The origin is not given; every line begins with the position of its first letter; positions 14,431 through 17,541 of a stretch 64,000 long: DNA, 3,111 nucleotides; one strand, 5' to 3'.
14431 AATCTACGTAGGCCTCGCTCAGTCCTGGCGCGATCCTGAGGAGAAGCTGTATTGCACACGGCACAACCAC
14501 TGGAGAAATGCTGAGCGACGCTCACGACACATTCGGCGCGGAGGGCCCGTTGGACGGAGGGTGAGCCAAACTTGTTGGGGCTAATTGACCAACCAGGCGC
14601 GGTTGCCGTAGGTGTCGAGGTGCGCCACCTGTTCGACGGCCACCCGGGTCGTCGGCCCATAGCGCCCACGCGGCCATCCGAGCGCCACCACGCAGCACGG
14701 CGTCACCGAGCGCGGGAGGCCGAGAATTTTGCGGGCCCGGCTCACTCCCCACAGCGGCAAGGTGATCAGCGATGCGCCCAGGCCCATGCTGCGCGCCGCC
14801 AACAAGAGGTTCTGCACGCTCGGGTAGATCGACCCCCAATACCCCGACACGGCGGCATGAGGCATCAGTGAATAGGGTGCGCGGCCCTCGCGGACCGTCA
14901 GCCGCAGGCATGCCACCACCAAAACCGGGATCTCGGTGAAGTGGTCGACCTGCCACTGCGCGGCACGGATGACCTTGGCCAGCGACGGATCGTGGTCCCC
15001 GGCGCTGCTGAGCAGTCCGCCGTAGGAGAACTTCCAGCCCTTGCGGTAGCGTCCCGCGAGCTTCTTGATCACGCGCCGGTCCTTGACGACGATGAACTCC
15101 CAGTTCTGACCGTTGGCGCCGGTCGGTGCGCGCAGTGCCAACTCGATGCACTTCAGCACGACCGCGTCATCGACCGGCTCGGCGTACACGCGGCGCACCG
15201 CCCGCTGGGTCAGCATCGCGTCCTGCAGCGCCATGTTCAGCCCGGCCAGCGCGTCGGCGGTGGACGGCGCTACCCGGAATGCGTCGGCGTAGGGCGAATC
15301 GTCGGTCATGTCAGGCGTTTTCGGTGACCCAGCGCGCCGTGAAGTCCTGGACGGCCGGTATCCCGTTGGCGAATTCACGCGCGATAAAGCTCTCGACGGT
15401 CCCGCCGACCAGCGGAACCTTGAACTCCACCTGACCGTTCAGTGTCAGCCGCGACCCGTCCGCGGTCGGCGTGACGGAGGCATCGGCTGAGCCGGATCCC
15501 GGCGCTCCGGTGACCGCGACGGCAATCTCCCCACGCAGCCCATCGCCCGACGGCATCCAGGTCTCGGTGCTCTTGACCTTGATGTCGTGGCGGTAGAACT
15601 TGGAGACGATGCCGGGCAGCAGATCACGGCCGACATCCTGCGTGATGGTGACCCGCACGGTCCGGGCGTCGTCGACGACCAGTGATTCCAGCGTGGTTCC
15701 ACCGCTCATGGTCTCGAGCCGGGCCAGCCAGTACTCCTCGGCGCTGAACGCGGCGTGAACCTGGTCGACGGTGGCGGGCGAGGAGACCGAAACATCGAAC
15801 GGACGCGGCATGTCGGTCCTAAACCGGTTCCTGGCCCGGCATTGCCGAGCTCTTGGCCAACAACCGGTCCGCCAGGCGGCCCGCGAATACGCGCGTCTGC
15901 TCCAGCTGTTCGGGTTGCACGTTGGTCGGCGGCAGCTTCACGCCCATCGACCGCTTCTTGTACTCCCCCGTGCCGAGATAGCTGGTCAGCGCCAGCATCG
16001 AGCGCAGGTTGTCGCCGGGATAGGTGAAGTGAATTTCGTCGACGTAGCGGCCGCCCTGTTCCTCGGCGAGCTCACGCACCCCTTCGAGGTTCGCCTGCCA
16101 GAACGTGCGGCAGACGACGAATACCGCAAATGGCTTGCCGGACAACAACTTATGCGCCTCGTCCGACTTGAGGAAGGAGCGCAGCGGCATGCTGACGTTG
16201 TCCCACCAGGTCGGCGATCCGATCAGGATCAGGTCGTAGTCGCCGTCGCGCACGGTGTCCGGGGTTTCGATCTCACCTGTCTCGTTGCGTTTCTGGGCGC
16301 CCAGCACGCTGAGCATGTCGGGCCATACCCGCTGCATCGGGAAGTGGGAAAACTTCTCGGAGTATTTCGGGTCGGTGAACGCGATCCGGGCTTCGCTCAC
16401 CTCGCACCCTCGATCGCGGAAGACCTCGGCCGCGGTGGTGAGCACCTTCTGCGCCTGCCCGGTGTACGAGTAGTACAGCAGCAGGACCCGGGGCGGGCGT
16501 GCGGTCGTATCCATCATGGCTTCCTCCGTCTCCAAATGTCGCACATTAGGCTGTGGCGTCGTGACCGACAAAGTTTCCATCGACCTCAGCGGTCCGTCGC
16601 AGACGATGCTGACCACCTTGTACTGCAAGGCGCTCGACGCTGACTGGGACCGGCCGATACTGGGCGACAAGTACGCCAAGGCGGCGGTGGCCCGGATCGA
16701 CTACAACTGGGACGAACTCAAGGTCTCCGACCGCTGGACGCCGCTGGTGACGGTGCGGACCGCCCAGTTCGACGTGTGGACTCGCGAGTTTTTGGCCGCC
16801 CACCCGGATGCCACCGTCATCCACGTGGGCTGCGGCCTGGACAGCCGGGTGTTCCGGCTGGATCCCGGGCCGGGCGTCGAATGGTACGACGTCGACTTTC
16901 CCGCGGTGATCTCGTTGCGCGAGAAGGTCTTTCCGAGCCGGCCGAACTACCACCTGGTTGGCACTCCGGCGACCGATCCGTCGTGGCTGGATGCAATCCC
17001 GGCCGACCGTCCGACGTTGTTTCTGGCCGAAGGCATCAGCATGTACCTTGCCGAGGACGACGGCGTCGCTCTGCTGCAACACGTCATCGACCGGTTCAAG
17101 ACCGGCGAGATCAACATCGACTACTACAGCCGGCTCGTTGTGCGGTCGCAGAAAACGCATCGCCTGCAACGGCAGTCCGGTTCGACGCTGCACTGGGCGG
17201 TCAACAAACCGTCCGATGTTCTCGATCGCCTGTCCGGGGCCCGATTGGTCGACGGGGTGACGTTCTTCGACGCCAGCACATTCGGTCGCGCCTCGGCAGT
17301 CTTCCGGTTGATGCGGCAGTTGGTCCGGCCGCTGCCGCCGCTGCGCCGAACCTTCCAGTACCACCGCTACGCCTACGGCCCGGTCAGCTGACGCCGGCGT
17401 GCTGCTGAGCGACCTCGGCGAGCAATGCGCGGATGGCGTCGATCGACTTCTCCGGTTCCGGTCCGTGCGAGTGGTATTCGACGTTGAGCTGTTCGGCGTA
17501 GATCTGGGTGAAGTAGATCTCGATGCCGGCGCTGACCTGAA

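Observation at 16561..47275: Orphan Pps-like (phthiocerol-type) assembly line lacking any ER module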

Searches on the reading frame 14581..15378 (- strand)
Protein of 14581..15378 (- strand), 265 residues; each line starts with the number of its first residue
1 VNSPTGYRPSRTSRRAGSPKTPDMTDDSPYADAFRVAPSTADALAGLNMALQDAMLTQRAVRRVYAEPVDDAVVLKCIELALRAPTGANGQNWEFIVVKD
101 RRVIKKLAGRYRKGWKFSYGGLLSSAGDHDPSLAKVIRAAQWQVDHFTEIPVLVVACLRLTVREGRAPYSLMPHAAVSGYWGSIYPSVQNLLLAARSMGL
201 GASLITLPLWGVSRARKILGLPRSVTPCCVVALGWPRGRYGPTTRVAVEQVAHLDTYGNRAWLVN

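Call 8: search_protein_families(library=pfam, proteins=[window:14581-15378:-], max_evalue=0.0001)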
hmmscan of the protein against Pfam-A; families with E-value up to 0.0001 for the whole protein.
window:14581-15378:- (265 aa): 1 family
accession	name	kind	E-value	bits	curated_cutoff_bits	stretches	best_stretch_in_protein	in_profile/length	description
PF00881.29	Nitroreductase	-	5.5e-21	75.9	23.5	1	59-235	5-167/167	Nitroreductase family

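Call 60: search_protein_families(library=ncbifam, proteins=[window:14581-15378:-], max_evalue=0.01)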
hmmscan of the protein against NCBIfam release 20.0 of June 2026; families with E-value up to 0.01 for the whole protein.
window:14581-15378:- (265 aa): 6 families
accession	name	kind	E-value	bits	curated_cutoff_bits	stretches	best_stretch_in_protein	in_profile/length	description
NF009810.0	PRK13294.1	equivalog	5.2e-17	61.9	304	1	47-249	250-443/449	coenzyme F420-0:L-glutamate ligase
TIGR02476.1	BluB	equivalog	2.1e-15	56.7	150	2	50-106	8-64/205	5,6-dimethylbenzimidazole synthase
TIGR03553.1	F420_FbiB_CTERM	equivalog_domain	7.9e-15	55.1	249.55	1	53-248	1-187/194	F420 biosynthesis protein FbiB, C-terminal domain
NF008033.1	PRK10765.1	equivalog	1.8e-08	34.1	223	1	189-257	113-181/240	oxygen-insensitive NADPH nitroreductase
NF047509.1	Rv3131_FMN_oxido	subfamily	0.00011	21.8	199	0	77-101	2-26/319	Acg family FMN-binding oxidoreductase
NF003768.0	PRK05365.1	equivalog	0.002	17.7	152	0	47-109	9-72/200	malonic semialdehyde reductase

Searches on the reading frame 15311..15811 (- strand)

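Call 8: search_protein_families(library=pfam, proteins=[window:15311-15811:-], max_evalue=0.0001)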
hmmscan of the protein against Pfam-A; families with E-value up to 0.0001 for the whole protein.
window:15311-15811:- (166 aa): 1 family
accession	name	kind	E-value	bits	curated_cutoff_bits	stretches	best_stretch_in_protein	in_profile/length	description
PF10698.15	DUF2505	-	1.5e-41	142.6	26.9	1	7-162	2-158/158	Protein of unknown function (DUF2505)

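Call 60: search_protein_families(library=ncbifam, proteins=[window:15311-15811:-], max_evalue=0.01)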
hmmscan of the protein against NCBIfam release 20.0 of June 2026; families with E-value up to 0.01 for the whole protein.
window:15311-15811:- (166 aa): 0 families

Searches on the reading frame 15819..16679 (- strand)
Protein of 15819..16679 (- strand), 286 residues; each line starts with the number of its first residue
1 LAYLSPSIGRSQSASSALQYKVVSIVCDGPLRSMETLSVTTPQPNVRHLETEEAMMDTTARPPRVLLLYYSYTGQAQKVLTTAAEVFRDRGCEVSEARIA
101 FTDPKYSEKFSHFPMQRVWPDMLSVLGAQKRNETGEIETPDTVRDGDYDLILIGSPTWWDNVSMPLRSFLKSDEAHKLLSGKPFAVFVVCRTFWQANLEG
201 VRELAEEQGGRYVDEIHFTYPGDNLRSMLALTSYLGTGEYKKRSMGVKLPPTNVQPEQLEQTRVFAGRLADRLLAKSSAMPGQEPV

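Call 4: search_protein_families(library=pfam, proteins=[window:15819-16679:-], max_evalue=0.001)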
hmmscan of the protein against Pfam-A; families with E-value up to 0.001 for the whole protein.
window:15819-16679:- (286 aa): 0 families

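Call 59: search_protein_families(library=pfam, proteins=[window:15819-16520:-], max_evalue=1)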
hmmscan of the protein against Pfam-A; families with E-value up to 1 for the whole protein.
window:15819-16520:- (233 aa): 7 families
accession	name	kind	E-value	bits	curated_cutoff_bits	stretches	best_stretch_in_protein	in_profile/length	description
PF12724.12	Flavodoxin_5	-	0.00058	20.6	27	1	94-139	43-86/145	Flavodoxin domain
PF03358.20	FMN_red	-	0.0091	16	24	1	93-137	69-115/152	NADPH-dependent FMN reductase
PF00258.30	Flavodoxin_1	-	0.028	15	25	1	14-58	1-41/143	Flavodoxin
PF03871.20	RNA_pol_Rpb5_N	-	0.032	15.3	27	1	25-84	9-67/89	RNA polymerase Rpb5, N-terminal domain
PF12682.12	Flavodoxin_4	-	0.11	12.4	24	1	91-121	70-100/155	Flavodoxin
PF20324.3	DUF6619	-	0.21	12.2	27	1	83-110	66-93/102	Family of unknown function (DUF6619)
PF00533.33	BRCT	-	0.22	12.2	21.3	1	124-162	4-38/78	BRCA1 C Terminus (BRCT) domain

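Call 60: search_protein_families(library=ncbifam, proteins=[window:15819-16520:-], max_evalue=0.01)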
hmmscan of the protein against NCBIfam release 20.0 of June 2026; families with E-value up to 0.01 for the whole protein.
window:15819-16520:- (233 aa): 4 families
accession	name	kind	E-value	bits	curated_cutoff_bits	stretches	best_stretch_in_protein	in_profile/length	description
NF005501.0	PRK07116.1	subfamily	4.1e-05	23.1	198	1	11-121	5-104/161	flavodoxin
NF002999.0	PRK03767.1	equivalog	0.00011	22.1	141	1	11-119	3-94/200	NAD(P)H:quinone oxidoreductase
TIGR01755.1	flav_wrbA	equivalog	0.00018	21.6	132.5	1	11-118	2-92/197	NAD(P)H:quinone oxidoreductase type IV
NF005389.0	PRK06934.1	equivalog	0.0044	16.3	172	1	93-121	128-156/221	flavodoxin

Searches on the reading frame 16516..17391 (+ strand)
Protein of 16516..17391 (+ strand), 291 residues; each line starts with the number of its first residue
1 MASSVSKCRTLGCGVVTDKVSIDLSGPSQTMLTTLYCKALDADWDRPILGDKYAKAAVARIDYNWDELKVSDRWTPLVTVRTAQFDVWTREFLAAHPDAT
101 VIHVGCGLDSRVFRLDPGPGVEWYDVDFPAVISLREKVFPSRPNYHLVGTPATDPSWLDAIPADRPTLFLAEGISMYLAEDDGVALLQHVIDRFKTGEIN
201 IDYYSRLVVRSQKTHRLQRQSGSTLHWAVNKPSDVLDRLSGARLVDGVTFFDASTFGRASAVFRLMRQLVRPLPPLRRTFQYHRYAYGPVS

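Call 4: search_protein_families(library=pfam, proteins=[window:16516-17391:+], max_evalue=0.001)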
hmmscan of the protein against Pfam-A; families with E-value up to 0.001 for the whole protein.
window:16516-17391:+ (291 aa): 1 family
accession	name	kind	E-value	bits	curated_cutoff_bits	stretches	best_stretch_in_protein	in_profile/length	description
PF04072.20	LCM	-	1.9e-15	57.7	22.3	1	47-190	18-186/187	Leucine carboxyl methyltransferase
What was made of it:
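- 16561..17391 (+): LCM/TIGR00027-type SAM methyltransferase, convergent, overlapping PapA by 8 nt. Pfam LCM, E = 2e-15 (call 4).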

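Call 17: search_protein_families(library=ncbifam, proteins=[window:16516-17391:+], max_evalue=1e-10)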
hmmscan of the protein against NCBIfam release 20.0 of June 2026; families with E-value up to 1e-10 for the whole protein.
window:16516-17391:+ (291 aa): 1 family
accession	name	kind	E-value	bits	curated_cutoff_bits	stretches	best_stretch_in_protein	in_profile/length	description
TIGR00027.1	mthyl_TIGR00027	subfamily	1e-15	57.9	93.55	1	30-228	3-227/259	SAM-dependent methyltransferase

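Call 52: search_solved_structures(query=window:16516-17391:+, max_evalue=0.001)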
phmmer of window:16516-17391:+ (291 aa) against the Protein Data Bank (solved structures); distinct sequences matched with E-value up to 0.001: 0.
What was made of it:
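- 16561..17391 (+): No PDB relative by sequence (call 52).
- Tried and rejected: It has no PDB relative by sequence (call 52).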
